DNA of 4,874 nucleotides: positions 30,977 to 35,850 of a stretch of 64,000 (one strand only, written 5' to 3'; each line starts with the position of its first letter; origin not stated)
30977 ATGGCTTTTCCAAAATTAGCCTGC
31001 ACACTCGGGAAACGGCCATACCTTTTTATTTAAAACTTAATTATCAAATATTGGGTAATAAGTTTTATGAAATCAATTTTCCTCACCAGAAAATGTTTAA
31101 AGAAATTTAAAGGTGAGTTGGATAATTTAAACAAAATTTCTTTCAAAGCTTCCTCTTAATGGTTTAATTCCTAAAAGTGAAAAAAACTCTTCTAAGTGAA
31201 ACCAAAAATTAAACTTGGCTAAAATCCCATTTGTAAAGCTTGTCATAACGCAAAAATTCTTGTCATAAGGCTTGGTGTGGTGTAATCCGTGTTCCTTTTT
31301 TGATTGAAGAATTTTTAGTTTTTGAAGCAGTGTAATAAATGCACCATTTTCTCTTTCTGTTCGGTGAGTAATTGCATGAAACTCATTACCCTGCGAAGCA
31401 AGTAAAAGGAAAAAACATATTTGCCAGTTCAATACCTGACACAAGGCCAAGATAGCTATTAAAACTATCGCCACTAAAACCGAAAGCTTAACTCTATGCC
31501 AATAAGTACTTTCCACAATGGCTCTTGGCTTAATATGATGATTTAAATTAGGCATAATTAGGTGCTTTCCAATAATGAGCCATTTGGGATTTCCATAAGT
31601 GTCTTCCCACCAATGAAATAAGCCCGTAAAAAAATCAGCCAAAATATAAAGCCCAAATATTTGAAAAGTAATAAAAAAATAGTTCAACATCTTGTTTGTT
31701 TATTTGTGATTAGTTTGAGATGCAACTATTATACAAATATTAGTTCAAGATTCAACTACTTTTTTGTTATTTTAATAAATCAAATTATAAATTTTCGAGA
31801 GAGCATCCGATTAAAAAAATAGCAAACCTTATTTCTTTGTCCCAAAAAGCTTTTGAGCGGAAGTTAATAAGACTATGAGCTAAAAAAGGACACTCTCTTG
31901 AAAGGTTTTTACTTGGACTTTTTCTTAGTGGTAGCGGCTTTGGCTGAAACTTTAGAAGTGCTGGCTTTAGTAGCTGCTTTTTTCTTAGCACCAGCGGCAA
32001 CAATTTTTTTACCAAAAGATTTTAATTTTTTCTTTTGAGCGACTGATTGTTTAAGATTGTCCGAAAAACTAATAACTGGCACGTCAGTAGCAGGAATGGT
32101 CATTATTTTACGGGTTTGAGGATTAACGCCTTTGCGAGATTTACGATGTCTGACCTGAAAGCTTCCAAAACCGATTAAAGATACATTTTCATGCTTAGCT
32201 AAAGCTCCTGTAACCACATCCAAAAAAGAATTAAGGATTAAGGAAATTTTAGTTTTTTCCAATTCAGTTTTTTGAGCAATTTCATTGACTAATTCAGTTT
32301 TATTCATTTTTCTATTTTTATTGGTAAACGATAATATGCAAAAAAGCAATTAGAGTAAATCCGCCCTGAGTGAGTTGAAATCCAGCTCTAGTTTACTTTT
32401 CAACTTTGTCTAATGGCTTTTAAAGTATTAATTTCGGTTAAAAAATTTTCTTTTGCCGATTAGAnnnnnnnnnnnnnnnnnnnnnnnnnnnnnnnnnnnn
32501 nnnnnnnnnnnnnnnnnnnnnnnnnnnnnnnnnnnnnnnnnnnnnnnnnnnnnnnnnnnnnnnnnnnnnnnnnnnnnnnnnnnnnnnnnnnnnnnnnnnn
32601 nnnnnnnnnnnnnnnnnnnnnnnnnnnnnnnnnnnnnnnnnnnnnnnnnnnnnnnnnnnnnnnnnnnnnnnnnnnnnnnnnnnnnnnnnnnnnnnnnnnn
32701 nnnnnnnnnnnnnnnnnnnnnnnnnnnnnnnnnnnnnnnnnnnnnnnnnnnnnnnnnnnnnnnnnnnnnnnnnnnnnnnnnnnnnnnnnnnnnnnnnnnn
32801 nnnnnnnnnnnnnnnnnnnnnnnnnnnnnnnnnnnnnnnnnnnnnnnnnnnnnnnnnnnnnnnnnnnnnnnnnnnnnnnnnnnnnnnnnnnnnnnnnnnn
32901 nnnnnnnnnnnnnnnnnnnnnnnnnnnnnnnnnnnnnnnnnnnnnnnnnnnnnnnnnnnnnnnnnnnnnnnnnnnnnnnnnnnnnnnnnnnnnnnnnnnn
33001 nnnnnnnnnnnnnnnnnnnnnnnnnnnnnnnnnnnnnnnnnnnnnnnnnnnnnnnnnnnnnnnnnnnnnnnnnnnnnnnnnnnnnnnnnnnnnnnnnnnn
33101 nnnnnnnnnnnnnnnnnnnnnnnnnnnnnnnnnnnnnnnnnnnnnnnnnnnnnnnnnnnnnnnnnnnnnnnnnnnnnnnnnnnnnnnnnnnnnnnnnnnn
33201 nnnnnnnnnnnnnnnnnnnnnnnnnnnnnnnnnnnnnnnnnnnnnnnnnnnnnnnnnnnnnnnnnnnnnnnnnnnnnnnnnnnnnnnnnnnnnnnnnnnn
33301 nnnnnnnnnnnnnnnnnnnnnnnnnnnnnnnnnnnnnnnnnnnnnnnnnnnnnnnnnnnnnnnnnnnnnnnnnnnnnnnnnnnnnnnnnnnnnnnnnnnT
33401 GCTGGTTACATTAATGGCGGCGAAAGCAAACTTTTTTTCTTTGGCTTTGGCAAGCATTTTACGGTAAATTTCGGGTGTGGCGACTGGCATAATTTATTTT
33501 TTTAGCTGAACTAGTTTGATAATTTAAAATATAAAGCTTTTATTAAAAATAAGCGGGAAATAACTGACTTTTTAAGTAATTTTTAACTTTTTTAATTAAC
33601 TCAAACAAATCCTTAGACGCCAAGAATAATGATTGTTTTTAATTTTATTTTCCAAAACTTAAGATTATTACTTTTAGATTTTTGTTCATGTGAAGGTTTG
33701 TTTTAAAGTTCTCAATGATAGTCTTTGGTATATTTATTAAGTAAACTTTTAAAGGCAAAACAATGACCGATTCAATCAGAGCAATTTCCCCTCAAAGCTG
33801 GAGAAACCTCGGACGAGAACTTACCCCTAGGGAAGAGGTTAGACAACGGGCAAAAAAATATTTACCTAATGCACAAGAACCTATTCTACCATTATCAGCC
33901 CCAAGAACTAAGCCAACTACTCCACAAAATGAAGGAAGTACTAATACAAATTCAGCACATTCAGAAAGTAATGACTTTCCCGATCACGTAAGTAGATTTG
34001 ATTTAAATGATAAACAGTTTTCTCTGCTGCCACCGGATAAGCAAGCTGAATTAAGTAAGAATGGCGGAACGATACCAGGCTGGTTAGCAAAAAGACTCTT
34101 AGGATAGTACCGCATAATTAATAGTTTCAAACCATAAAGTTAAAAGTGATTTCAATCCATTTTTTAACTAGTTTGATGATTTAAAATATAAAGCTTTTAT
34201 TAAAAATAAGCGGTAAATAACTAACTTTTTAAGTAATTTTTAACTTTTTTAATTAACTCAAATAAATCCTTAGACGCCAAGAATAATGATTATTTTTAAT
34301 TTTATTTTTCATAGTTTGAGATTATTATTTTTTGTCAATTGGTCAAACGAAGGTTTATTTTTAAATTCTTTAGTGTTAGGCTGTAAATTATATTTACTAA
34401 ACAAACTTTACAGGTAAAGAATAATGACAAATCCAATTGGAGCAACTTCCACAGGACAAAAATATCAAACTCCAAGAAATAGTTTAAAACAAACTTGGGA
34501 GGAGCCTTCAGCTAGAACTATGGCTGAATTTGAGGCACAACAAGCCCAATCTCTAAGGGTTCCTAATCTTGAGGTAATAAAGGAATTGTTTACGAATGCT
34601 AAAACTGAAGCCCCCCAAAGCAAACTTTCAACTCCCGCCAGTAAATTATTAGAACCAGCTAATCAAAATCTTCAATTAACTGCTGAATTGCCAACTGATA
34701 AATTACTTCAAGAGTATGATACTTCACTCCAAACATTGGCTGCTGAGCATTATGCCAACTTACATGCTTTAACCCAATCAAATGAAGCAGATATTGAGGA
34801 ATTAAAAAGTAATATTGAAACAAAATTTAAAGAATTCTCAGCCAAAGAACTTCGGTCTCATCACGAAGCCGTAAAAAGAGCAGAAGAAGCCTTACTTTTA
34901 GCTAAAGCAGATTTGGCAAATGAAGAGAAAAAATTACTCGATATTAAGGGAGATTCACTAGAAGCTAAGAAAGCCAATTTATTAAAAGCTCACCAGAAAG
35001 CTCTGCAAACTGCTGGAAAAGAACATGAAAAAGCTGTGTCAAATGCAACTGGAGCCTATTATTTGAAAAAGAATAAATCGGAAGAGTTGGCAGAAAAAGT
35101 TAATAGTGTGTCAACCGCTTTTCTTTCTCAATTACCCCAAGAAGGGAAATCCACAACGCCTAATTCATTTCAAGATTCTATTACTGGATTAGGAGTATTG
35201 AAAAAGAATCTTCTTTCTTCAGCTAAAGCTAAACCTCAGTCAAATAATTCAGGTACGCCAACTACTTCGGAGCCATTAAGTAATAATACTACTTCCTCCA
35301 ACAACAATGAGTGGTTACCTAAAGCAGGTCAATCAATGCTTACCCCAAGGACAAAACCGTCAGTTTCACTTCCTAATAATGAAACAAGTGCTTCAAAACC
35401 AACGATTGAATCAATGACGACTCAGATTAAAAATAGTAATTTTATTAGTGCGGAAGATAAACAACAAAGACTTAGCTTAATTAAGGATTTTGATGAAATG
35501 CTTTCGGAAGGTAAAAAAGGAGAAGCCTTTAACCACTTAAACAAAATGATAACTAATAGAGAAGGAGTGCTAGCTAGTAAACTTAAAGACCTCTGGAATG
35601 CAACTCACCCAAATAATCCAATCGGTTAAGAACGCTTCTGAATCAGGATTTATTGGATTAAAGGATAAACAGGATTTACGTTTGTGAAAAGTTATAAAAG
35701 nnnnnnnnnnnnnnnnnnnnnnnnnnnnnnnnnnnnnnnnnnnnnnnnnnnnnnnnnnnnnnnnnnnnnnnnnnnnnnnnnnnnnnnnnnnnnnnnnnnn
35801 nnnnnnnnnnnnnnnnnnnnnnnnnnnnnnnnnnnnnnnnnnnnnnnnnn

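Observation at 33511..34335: Tandem duplication of a roughly 170-bp upstream/leader segment in front of two paralogous effector-like genes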

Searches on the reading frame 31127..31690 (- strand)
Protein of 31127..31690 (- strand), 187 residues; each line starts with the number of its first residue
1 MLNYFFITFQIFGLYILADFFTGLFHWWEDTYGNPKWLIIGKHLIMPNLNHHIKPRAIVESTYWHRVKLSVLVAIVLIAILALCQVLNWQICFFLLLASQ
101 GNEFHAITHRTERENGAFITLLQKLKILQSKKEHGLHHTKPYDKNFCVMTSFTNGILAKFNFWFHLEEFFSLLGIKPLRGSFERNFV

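Call 10: search_protein_families(library=pfam, proteins=[window:31127-31690:-], max_evalue=0.01)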
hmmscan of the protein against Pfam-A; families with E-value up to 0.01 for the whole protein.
window:31127-31690:- (187 aa): 2 families
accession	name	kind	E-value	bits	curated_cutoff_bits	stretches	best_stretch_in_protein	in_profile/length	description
PF10520.15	Lipid_desat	-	1.3e-38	133.2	26.4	1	15-177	1-172/175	Lipid desaturase domain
PF04116.19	FA_hydroxylase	-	7.3e-05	23.6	31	1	50-153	32-126/132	Fatty acid hydroxylase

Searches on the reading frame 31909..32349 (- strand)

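Call 10: search_protein_families(library=pfam, proteins=[window:31909-32349:-], max_evalue=0.01)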
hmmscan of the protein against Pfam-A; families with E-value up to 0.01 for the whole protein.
window:31909-32349:- (146 aa): 4 families
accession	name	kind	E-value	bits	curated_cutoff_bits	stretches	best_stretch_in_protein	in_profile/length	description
PF00216.26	Bac_DNA_binding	-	1.2e-28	99.6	22.4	1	15-103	1-89/90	Bacterial DNA-binding protein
PF18291.6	HU-HIG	-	1.2e-06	29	26.2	1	11-70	28-87/125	HU domain fused to wHTH, Ig, or Glycine-rich motif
PF18289.6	HU-CCDC81_euk_2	-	0.0011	19.4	26.1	1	23-71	9-59/75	CCDC81 eukaryotic HU domain 2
PF14908.11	HU-CCDC81_euk_1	-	0.009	16.5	26.1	0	28-104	17-86/89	CCDC81 eukaryotic HU domain 1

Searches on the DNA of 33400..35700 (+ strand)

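Call 80: search_rna_families(source=window, start=33400, end=34500, threshold=evalue, max_evalue=1)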
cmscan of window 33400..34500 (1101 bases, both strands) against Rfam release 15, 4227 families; matches with E-value up to 1: 0.
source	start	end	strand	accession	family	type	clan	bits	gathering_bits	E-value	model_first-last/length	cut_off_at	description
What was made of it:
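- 33509..33651 (+): Copy A, near-identical core (143 nt, about 80% A+T). It lies -254 to -112 from the 114-aa gene start, and -19 to -161 from the fba start on the other strand. No Rfam hit at E<=1 (call 80).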

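Call 85: search_dna_similar(query=window:33491-35700:+, collection=phages, mode=distant, max_rows=5)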
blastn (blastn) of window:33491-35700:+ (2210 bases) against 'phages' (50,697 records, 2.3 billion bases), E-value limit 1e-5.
No match.

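Call 86: search_dna_similar(query=window:33491-35700:+, collection=plasmids, mode=distant, max_rows=5)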
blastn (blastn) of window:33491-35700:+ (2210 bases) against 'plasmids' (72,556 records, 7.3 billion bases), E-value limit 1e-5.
No match.
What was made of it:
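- Tried and rejected: No match (calls 85, 86).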

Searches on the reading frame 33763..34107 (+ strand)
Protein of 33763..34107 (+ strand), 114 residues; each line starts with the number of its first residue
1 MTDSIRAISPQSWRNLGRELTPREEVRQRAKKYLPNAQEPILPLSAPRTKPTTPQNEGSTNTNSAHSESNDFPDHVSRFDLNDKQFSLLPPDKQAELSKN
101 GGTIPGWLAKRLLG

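Call 10: search_protein_families(library=pfam, proteins=[window:33763-34107:+], max_evalue=0.01)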
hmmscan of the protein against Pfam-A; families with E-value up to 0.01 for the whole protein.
window:33763-34107:+ (114 aa): 0 families

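Call 13: find_encoding_contigs(protein=window:33763-34107:+, flank=10000, max_places=6)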
Protein window:33763-34107:+ (114 aa): no gene with exactly this product is on record in the collection.

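Call 17: list_cluster_members(proteins=[P0001, window:33763-34107:+, window:32465-33490:-, window:36234-37061:-, window:35684-36094:+])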
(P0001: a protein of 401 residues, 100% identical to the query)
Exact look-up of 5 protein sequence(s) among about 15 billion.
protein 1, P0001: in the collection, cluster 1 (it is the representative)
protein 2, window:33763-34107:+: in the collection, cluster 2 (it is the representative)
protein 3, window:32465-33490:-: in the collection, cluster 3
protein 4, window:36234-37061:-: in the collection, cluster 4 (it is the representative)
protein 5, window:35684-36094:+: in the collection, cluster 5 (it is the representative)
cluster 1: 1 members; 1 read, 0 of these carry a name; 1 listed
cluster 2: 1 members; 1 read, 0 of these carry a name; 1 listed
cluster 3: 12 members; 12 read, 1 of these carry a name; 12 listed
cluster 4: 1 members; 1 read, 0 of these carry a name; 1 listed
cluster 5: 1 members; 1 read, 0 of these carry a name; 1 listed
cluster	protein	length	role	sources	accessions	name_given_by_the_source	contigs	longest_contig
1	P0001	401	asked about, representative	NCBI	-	-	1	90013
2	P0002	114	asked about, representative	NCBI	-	-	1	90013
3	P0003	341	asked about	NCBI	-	-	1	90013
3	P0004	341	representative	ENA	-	-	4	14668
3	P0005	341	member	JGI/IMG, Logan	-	fructose-bisphosphate aldolase, class II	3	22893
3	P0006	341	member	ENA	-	-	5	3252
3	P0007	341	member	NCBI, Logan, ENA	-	-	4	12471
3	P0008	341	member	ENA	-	-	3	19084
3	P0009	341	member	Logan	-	-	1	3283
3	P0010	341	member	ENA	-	-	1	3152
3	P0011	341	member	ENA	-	-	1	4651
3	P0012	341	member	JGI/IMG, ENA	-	-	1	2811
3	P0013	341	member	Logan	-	-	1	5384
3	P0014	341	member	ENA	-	-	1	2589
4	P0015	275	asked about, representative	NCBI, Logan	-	-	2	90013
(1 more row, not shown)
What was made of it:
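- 33763..34107 (+): 114-aa orphan gene (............). It is a singleton in the 15-billion-protein collection (call 17).
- The source is a MAG contig (call 17).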

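Call 49: search_protein_families(library=ncbifam, proteins=[window:33763-34107:+], max_evalue=0.1)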
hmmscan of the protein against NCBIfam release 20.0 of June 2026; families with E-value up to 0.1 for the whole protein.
window:33763-34107:+ (114 aa): 0 families
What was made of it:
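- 33763..34107 (+): No Pfam or NCBIfam hit (calls 10, 49).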
